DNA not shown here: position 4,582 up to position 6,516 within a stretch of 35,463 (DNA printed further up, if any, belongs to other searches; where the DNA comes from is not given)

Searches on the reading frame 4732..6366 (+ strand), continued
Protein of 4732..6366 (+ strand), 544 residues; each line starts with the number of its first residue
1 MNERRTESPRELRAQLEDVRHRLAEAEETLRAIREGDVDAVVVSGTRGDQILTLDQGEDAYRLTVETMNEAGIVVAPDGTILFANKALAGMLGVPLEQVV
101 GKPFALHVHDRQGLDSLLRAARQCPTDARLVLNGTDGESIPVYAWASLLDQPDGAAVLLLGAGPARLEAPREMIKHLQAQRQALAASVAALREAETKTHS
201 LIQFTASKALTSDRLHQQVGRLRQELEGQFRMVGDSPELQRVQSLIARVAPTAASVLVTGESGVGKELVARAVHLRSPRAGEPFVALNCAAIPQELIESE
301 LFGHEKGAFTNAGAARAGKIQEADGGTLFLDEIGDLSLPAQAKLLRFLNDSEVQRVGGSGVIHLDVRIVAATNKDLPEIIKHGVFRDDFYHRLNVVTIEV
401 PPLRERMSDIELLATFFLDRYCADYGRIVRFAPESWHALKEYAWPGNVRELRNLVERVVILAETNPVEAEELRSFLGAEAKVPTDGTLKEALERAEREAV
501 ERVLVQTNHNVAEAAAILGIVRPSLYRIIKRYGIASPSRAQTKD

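Call 62: find_encoding_contigs(protein=P0051, flank=8000, max_places=1)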
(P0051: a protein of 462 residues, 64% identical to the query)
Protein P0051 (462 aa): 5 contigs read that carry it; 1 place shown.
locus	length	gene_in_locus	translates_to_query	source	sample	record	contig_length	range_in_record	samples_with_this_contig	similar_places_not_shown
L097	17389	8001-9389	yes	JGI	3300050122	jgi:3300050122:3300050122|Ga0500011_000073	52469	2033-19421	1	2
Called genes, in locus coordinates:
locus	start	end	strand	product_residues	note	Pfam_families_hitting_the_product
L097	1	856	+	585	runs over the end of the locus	PF00801:PKD (weak), PF13360:PQQ_2, PF13570:Beta-prop_ACSF4, PF13360:PQQ_2, PF13570:Beta-prop_ACSF4 (weak)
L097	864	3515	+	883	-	PF12396:DUF3659 (faint), PF13860:FlgD_ig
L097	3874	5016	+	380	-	PF08448:PAS_4, PF00989:PAS, PF13188:PAS_8, PF08448:PAS_4, PF13426:PAS_9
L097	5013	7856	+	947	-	PF01590:GAF, PF13185:GAF_2, PF00989:PAS, PF08448:PAS_4, PF13426:PAS_9, PF00512:HisKA (weak), PF02518:HATPase_c, PF14501:HATPase_c_5 (weak), +1 more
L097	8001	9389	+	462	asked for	PF00072:Response_reg, PF00158:Sigma54_activat, PF13191:AAA_16 (weak), PF14532:Sigma54_activ_2, PF07728:AAA_5 (faint), PF25601:AAA_lid_14, PF02954:HTH_8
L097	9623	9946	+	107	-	-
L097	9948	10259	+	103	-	-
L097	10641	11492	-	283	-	PF00574:CLP_protease (weak), PF25145:NfeD1b_N (weak), PF01343:Peptidase_S49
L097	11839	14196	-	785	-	PF00912:Transgly, PF00905:Transpeptidase, PF06832:BiPBP_C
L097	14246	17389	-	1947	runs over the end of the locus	PF13205:Big_5 (weak), PF11974:bMG3, PF01835:MG2, PF17972:bMG5 (weak), PF07703:A2M_BRD, PF00207:A2M, PF07678:TED_complement, PF17973:bMG10, +1 more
